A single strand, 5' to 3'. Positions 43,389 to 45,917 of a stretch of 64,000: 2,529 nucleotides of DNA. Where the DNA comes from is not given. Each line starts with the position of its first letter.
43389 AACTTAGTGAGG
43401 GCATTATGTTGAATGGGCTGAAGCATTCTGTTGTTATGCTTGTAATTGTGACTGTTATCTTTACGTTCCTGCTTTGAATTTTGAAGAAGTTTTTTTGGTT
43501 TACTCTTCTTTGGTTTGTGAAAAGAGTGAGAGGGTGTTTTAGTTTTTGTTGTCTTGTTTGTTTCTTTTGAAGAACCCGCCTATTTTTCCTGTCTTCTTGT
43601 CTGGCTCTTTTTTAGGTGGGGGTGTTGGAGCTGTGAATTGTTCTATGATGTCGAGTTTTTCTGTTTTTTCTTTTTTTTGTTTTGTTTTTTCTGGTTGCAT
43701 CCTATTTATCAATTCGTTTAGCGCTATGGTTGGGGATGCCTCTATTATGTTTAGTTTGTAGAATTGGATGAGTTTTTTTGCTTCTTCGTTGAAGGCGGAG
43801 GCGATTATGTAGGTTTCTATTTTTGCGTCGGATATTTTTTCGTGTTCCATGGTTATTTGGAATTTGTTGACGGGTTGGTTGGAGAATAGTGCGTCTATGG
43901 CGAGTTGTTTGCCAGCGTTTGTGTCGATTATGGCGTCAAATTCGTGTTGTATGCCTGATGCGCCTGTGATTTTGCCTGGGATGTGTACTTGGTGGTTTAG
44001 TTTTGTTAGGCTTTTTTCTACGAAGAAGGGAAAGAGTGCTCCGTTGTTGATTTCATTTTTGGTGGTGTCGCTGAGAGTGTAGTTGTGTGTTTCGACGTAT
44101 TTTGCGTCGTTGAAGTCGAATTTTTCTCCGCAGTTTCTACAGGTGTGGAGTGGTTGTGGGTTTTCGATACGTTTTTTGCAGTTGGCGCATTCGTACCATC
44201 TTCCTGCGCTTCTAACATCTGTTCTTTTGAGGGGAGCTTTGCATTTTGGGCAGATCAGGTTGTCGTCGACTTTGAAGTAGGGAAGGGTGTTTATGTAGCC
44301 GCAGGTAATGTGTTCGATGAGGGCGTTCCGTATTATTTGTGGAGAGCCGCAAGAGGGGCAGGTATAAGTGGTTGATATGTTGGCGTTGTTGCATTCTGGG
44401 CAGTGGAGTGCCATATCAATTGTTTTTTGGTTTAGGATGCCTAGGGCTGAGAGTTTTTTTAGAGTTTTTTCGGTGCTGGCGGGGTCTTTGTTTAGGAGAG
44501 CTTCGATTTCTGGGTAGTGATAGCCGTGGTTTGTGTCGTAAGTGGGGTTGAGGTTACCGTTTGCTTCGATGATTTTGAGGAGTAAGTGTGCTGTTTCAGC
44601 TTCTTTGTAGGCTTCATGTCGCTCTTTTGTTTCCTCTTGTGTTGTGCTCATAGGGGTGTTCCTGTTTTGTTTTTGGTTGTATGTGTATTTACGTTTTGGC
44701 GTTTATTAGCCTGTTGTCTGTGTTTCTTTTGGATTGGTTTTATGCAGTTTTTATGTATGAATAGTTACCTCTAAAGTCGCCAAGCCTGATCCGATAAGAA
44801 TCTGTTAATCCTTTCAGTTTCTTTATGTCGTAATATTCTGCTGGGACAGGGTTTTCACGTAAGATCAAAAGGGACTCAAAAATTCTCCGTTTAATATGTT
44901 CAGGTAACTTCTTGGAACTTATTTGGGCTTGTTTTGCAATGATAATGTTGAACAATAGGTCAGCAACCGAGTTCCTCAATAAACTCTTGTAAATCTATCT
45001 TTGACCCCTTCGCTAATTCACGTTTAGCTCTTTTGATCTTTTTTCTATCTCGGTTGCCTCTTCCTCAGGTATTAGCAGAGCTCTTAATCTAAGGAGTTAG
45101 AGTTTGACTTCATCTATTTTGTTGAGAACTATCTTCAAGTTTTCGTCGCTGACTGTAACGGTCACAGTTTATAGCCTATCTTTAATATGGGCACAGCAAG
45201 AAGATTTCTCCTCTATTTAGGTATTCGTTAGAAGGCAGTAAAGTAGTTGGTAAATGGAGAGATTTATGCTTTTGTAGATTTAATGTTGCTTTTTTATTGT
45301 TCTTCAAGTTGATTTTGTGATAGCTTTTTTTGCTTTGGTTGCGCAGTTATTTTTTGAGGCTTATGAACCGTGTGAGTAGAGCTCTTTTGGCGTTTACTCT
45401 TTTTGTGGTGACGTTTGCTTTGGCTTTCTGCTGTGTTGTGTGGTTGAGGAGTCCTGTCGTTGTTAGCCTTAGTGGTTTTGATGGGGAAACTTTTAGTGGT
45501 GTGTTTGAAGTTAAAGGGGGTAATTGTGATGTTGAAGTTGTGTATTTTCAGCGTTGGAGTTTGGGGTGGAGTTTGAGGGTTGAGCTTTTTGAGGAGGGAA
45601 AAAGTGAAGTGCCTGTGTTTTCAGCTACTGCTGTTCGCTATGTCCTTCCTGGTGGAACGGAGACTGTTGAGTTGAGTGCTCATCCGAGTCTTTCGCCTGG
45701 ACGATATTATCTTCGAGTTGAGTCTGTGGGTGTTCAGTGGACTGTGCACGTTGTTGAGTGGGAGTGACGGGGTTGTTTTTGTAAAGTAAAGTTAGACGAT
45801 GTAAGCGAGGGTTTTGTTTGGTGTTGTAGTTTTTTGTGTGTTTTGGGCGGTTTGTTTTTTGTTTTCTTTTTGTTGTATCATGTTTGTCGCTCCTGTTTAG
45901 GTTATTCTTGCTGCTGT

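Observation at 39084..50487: Sensor-linked second type IV filament module: PAS-DUF835, FlaI-like ATPase, split platform, zinc-ribbon protein, KaiC-like pair, RHH and pilins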

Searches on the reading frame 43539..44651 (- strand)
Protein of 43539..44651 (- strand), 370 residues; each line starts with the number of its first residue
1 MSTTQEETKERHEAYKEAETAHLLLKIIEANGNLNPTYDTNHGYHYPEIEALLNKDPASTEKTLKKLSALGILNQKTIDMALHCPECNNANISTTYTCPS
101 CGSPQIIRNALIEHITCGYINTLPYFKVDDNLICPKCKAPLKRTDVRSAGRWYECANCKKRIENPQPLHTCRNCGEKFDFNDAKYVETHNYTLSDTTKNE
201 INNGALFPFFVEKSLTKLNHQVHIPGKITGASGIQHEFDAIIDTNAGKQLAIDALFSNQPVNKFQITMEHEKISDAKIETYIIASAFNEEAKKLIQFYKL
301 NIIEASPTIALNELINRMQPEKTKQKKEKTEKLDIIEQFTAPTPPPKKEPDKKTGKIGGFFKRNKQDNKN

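Call 4: search_protein_families(library=pfam, proteins=[window:43539-44651:-], max_evalue=0.01)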
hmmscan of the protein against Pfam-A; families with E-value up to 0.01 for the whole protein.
window:43539-44651:- (370 aa): 5 families
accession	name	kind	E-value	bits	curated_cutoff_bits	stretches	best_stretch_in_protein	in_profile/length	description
PF18551.6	TackOD1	-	9.2e-31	107.3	32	1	17-193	7-188/188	Thaumarchaeal output domain 1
PF23455.1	DUF7129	-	0.00013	22.1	30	1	152-177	11-36/45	Domain of unknown function (DUF7129)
PF12773.13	DZR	-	0.00046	20.7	27.3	0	82-102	25-45/45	Double zinc ribbon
PF07191.17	Zn_ribbon_6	-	0.00055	20.3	25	0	83-144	2-42/67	Double zinc ribbon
PF13453.11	Zn_ribbon_TFIIB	-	0.0093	15.8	22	1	133-159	1-26/41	Transcription factor zinc-finger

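Call 28: search_protein_families(library=ncbifam, proteins=[window:43539-44651:-], max_evalue=0.001)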
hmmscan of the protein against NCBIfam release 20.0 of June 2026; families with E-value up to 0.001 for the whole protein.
window:43539-44651:- (370 aa): 1 family
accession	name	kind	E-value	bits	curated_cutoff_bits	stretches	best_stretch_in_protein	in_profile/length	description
NF033497.1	rubre_like_arch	subfamily_domain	1.8e-05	24.3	32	1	153-177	1-25/34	rubrerythrin-like domain-containing protein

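Call 58: find_homologous_proteins(query=window:43539-44651:-, max_evalue=0.00001)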
Query window:43539-44651:- (370 aa): 14 proteins with E <= 0.00001 among 3165 candidates.
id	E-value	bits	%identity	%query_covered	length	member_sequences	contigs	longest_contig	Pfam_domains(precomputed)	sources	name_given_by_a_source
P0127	3.4e-250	847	100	100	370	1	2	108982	PF18551.7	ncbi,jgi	-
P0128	3.0e-202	690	83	100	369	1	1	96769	PF18551.7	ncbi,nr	ncbi:MAG: hypothetical protein N3D85_05010 [Candidatus Bathyarchaeota archaeon]|nr:hypothetical prot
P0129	1.6e-150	519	77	77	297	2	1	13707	PF18551.7,PF12773.14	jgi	jgi:hypothetical protein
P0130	1.5e-123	431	58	85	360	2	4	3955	PF18551.7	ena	-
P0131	2.5e-115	404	59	79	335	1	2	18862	PF18551.7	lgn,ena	-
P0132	2.9e-105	371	50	89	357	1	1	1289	PF18551.7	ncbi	-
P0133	3.3e-102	361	47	91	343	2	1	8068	PF18551.7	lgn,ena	-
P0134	2.8e-93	331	47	81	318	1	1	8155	PF18551.7,PF23455.2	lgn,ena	-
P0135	3.4e-93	331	47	84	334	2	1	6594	PF18551.7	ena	-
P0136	3.6e-93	331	45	88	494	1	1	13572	PF18551.7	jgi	jgi:hypothetical protein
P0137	4.5e-91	324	46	85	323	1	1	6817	PF18551.7,PF23455.2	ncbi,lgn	-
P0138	6.6e-86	307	43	84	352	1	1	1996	PF18551.7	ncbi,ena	-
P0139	1.1e-60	224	42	66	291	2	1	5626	PF18551.7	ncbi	ncbi:MAG: hypothetical protein ACE5OO_01045 [Candidatus Bathyarchaeia archaeon]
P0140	3.7e-45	173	36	77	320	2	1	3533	PF18551.7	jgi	jgi:transcription elongation factor Elf1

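Call 71: predict_structure(alignment_id=A3)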
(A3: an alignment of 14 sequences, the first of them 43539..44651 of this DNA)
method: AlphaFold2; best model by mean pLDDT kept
length: 370 residues; sequences in the alignment: 14
mean_pLDDT: 84.9   pTM: 0.68
mean pLDDT of the five models: 84.9, 83.2, 82.8, 80.5, 71.2
residues with pLDDT >= 90: 259; 70-90: 57; 50-70: 5; < 50: 49
segments of 3 or more residues with pLDDT < 50: 324-370
pLDDT, mean of each block of 10 residues (from residue 1): 73 92 93 93 94 94 95 95 92 91 89 93 89 94 91 91 89 91 89 95 94 92 94 95 90 93 96 95 97 97 95 87 45 40 37 33 37
secondary structure, 60 per line:
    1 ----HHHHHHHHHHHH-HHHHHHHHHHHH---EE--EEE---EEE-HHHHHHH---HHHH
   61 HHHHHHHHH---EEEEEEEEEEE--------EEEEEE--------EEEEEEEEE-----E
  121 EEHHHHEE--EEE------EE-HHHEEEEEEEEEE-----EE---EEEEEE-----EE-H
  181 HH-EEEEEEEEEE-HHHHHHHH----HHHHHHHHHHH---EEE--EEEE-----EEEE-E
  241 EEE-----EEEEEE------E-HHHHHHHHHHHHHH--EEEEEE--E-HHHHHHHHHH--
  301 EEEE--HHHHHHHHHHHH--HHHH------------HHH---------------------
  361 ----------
elements in order: H5-16 H18-29 E37-39 E43-45 H47-53 H57-69 E73-83 E92-97 E106-114 E120-122 H123-126 E131-133 E146-155 E166-171 E184-193 H195-202 H207-217 E221-223 E226-229 E235-238 E240-243 E249-254 H263-276 E279-284 H289-298 E301-304 H307-318 H321-324

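Call 73: fold_search(model_id=the predicted structure, library=pdb)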
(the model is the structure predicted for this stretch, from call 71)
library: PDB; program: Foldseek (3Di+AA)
matches with E <= 10: 790; with E <= 0.001: 6
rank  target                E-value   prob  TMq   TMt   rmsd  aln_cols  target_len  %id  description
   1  2vld_A                9.9e-06  1.00  0.22  0.34  22.2       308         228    9  crystal structure of a repair endonuclease from Pyrococcus abyssi (released 2009-05-19)
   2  5gkj_B                2.0e-05  1.00  0.19  0.29  21.0       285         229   10  Structure of EndoMS in apo form (released 2016-11-02)
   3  1y88                  2.6e-05  1.00  0.25  0.45   4.0       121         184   18  Crystal Structure of Protein of Unknown Function AF1548 (released 2004-12-21)
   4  2vld_B                2.6e-05  1.00  0.23  0.35  21.2       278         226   10  crystal structure of a repair endonuclease from Pyrococcus abyssi (released 2009-05-19)
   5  5gke_A                5.9e-05  0.99  0.21  0.30  20.5       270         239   11  Structure of EndoMS-dsDNA1 complex (released 2016-11-02)
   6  5gkj_A                9.5e-05  0.99  0.19  0.31  20.7       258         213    9  Structure of EndoMS in apo form (released 2016-11-02)
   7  9nl2_A                1.0e-03  0.96  0.16  0.07  15.6       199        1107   12  Structure of R2 retrotransposon protein from Platysternon megacephalum initiating target-primed reverse transcription (released 2025-06-18)
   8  7bdv_B                1.1e-03  1.00  0.27  0.29   4.9       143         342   16  Structure of Can2 from Sulfobacillus thermosulfidooxidans in complex with cyclic tetra-adenylate (cA4) (released 2021-03-03)
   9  4dap                  2.2e-03  0.93  0.20  0.29  25.9       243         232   10  The structure of Escherichia coli SfsA (released 2013-08-14)
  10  9dou_A                2.8e-03  0.99  0.19  0.09   8.0       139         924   13  Taeniopygia guttata R2 retrotransposon (R2Tg) initiating target-primed reverse transcription (released 2025-05-21)
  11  7bdv_C                3.8e-03  1.00  0.26  0.28   4.5       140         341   16  Structure of Can2 from Sulfobacillus thermosulfidooxidans in complex with cyclic tetra-adenylate (cA4) (released 2021-03-03)
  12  7bdv_D                5.1e-03  1.00  0.27  0.29   4.2       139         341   16  Structure of Can2 from Sulfobacillus thermosulfidooxidans in complex with cyclic tetra-adenylate (cA4) (released 2021-03-03)
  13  4f0p_B                5.4e-03  1.00  0.20  0.17   7.3       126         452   13  MspJI Restriction Endonuclease - P31 Form (released 2012-08-08)
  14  8bao_A                5.4e-03  0.99  0.25  0.25  14.8       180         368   10  Dysgonamonadaceae bacterium CRISPR ancillary nuclease 2 (released 2022-11-30)
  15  4xqk_A                7.7e-03  1.00  0.24  0.07   4.4       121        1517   21  ATP-dependent Type ISP restriction-modification enzyme LlaBIII bound to DNA (released 2015-09-16)
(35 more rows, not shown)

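Call 98: search_protein_families(library=padloc, proteins=[window:43539-44651:-], max_evalue=0.001)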
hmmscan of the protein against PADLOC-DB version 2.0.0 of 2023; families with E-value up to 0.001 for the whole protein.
window:43539-44651:- (370 aa): 0 families

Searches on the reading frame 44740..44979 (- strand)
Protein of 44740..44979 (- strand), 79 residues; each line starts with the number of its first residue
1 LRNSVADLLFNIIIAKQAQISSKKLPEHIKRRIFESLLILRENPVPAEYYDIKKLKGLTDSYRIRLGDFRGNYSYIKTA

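Call 102: search_protein_families(library=pfam, proteins=[window:44740-44979:-], max_evalue=0.1)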
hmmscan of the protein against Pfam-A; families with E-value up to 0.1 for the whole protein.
window:44740-44979:- (79 aa): 0 families

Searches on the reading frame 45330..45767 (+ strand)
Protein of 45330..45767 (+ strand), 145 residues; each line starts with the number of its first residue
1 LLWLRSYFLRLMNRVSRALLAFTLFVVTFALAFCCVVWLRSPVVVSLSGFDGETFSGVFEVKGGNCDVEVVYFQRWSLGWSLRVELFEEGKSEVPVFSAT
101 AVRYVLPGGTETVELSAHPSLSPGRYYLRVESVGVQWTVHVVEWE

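Call 9: search_protein_families(library=pfam, proteins=[window:45330-45767:+], max_evalue=0.01)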
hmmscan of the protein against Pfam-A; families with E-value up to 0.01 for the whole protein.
window:45330-45767:+ (145 aa): 0 families

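Call 98: search_protein_families(library=padloc, proteins=[window:45330-45767:+], max_evalue=0.001)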
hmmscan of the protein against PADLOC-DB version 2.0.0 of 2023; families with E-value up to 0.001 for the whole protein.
window:45330-45767:+ (145 aa): 0 families

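Call 99: search_protein_families(library=pfam, proteins=[window:45330-45767:+], max_evalue=1)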
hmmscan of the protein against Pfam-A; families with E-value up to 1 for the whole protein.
window:45330-45767:+ (145 aa): 0 families
